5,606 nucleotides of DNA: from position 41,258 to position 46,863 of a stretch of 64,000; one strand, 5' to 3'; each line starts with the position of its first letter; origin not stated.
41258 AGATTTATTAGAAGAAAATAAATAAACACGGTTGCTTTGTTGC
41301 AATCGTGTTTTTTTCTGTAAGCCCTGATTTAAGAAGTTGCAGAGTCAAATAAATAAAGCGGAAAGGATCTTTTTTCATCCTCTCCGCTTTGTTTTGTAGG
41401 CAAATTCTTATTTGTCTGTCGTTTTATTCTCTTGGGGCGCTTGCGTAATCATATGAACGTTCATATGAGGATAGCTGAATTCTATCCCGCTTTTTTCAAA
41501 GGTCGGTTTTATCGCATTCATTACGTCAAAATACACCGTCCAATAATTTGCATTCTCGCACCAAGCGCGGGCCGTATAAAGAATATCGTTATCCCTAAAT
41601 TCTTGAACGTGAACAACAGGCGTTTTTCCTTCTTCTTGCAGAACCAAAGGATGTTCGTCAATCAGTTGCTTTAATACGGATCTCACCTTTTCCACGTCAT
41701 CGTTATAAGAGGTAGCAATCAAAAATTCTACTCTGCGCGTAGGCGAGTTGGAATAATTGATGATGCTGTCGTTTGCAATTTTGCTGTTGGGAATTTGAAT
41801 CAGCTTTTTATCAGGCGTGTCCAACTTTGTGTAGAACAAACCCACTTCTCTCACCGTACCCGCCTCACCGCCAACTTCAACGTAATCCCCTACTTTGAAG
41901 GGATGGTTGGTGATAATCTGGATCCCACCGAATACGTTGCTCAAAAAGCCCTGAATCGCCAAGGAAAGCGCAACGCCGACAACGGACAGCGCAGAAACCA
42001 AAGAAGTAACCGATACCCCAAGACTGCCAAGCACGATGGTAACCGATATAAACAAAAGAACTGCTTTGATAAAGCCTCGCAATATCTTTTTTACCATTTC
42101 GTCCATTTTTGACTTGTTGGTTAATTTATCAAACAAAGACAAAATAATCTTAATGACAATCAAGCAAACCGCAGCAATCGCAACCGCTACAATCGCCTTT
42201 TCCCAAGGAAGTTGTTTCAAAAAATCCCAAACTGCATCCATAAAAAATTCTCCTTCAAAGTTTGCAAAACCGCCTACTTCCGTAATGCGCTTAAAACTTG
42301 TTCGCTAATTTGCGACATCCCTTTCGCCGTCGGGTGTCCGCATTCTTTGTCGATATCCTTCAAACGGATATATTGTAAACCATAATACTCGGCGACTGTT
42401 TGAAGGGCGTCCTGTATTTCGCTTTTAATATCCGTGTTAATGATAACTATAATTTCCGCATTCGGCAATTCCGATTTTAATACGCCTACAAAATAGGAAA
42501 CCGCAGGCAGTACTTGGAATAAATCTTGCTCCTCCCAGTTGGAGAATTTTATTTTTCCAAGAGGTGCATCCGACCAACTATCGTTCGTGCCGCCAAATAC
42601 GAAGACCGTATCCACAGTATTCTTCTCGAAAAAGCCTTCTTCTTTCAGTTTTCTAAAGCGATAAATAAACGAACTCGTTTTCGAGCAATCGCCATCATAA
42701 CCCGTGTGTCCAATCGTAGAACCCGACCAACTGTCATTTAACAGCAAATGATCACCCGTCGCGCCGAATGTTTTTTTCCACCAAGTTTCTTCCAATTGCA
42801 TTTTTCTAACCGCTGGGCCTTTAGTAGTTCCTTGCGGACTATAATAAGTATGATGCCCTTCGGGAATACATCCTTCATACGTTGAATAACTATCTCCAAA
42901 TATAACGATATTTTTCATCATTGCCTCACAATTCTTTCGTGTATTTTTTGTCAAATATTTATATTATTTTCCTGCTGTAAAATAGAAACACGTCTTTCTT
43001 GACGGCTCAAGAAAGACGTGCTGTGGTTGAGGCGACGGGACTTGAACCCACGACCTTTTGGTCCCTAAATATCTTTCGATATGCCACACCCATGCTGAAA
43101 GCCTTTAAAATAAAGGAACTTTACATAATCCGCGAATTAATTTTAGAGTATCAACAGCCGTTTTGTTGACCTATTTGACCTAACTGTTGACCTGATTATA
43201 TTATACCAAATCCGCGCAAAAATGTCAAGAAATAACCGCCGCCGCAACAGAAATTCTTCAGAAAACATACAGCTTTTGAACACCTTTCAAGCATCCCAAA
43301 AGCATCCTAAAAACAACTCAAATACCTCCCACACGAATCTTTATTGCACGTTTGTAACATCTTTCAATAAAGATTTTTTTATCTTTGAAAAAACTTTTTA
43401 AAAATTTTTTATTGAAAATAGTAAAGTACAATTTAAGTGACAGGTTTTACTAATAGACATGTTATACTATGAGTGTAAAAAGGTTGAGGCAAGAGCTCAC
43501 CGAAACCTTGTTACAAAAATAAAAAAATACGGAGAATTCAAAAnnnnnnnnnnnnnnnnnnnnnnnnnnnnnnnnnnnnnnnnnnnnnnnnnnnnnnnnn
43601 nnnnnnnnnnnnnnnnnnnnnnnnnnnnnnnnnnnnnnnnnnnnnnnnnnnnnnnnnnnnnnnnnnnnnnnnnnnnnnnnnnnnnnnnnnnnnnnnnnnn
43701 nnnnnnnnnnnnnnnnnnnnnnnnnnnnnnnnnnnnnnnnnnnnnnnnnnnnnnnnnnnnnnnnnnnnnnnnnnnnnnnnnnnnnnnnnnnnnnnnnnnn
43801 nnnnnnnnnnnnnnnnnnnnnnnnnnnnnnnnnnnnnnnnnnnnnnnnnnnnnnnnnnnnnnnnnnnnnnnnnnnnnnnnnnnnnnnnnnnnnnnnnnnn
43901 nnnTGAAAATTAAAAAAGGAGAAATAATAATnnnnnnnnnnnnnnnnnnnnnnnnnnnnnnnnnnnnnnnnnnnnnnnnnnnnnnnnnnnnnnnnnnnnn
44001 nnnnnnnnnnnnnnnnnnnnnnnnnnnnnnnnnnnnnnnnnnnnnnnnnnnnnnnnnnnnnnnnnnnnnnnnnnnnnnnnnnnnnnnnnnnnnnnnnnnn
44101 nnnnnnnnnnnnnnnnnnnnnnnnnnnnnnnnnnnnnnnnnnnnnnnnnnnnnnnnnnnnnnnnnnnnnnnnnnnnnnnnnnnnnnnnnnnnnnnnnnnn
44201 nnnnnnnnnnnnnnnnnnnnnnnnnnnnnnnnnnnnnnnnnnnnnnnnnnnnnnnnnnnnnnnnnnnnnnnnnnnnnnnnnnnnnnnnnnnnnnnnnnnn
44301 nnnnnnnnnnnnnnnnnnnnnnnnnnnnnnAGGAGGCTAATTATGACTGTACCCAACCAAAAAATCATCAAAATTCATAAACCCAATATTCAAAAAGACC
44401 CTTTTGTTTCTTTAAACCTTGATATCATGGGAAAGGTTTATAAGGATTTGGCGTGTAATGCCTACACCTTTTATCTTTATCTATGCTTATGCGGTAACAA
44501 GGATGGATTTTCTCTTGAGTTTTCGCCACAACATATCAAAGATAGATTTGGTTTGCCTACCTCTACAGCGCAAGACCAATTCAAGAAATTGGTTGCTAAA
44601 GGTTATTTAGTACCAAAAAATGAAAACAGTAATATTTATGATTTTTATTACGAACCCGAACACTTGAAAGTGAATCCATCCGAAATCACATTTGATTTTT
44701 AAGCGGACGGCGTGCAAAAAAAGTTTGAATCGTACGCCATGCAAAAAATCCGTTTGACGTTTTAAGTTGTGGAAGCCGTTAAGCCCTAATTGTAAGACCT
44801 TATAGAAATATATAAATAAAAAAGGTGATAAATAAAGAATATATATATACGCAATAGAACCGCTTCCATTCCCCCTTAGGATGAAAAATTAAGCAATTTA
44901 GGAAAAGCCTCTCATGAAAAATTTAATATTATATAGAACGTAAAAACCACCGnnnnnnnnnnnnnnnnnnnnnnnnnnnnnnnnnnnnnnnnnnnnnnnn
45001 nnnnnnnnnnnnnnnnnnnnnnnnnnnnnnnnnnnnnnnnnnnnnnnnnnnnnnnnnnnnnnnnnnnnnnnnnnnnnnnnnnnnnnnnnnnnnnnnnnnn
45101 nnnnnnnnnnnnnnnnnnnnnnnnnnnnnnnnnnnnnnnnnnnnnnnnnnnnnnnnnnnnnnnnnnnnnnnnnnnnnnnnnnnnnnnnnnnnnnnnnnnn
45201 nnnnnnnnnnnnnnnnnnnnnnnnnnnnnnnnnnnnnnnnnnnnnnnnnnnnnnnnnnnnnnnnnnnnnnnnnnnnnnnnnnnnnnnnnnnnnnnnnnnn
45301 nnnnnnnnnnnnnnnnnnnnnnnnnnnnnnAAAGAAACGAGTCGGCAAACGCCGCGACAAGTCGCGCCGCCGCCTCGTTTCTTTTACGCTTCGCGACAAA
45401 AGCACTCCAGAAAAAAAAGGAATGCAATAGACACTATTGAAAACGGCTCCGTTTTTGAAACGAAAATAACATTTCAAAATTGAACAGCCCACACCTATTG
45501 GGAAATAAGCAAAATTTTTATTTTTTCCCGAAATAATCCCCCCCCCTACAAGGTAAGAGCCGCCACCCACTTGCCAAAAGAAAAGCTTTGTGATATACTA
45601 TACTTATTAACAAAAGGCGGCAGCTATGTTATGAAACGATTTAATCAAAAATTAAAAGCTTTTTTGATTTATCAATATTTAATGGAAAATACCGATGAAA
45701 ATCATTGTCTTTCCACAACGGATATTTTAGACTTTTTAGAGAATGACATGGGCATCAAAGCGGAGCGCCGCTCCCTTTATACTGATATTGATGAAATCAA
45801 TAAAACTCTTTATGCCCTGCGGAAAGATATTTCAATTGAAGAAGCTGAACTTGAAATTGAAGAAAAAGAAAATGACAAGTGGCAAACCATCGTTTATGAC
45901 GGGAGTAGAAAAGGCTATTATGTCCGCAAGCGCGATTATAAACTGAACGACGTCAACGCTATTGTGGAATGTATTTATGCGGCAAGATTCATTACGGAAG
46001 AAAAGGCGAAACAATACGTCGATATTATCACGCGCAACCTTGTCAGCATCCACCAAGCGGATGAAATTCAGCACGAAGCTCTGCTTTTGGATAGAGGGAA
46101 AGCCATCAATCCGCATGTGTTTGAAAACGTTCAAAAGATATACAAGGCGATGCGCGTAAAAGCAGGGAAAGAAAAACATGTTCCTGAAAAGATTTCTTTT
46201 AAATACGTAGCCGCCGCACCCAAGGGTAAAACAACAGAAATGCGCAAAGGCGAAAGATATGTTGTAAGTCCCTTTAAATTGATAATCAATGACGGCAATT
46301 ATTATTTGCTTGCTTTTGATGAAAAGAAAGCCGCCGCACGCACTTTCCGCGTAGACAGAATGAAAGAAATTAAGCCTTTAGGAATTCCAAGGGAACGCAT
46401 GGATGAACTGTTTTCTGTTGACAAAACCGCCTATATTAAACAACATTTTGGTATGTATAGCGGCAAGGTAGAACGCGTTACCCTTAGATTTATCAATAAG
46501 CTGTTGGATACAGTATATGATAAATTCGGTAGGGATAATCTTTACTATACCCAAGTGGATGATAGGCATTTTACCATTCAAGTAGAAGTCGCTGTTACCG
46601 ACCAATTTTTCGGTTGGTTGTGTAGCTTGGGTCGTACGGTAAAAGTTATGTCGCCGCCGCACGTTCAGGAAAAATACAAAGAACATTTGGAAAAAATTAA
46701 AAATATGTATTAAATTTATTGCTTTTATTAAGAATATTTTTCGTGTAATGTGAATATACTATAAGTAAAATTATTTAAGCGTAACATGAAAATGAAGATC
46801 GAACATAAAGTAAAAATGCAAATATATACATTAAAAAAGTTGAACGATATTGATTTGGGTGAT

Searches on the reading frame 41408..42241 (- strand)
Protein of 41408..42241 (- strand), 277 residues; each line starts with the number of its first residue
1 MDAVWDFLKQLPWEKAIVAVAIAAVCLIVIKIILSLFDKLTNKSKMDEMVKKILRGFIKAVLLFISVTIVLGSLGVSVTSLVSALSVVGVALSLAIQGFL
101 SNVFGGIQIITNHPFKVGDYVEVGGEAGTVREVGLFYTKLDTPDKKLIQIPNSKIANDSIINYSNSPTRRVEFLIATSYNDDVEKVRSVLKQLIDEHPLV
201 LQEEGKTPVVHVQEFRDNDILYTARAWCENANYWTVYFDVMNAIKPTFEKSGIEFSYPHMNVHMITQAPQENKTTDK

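Call 53: search_protein_families(library=pfam, proteins=[window:41408-42241:-], max_evalue=0.001)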
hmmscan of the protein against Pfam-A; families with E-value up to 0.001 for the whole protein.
window:41408-42241:- (277 aa): 2 families
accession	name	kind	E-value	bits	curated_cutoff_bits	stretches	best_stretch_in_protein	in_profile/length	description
PF00924.24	MS_channel_2nd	-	3.5e-23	81.9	20.2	1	100-164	3-67/68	Mechanosensitive ion channel, beta-domain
PF21082.3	MS_channel_3rd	-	2.3e-11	44.4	21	1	172-255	2-88/88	Mechanosensitive ion channel MscS, C-terminal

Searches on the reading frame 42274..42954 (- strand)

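Call 53: search_protein_families(library=pfam, proteins=[window:42274-42954:-], max_evalue=0.001)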
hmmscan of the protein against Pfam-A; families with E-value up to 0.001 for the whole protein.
window:42274-42954:- (226 aa): 2 families
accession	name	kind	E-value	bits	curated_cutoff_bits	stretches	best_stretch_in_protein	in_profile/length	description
PF16255.11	Lipase_GDSL_lke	-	1.4e-43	149.1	29.2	1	14-221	1-200/203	GDSL-like Lipase/Acylhydrolase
PF13472.12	Lipase_GDSL_2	-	1.8e-05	25.8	32.9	1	43-211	13-174/178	GDSL-like Lipase/Acylhydrolase family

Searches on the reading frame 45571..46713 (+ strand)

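Call 53: search_protein_families(library=pfam, proteins=[window:45571-46713:+], max_evalue=0.001)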
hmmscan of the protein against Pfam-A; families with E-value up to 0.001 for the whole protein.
window:45571-46713:+ (380 aa): 2 families
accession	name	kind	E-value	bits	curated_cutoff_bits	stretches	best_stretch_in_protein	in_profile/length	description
PF13280.12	WYL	-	4.5e-12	46.2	21.8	1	207-268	15-69/70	WYL domain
PF25583.1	WCX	-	9.4e-08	32.7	23.9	1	301-376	3-75/76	WCX domain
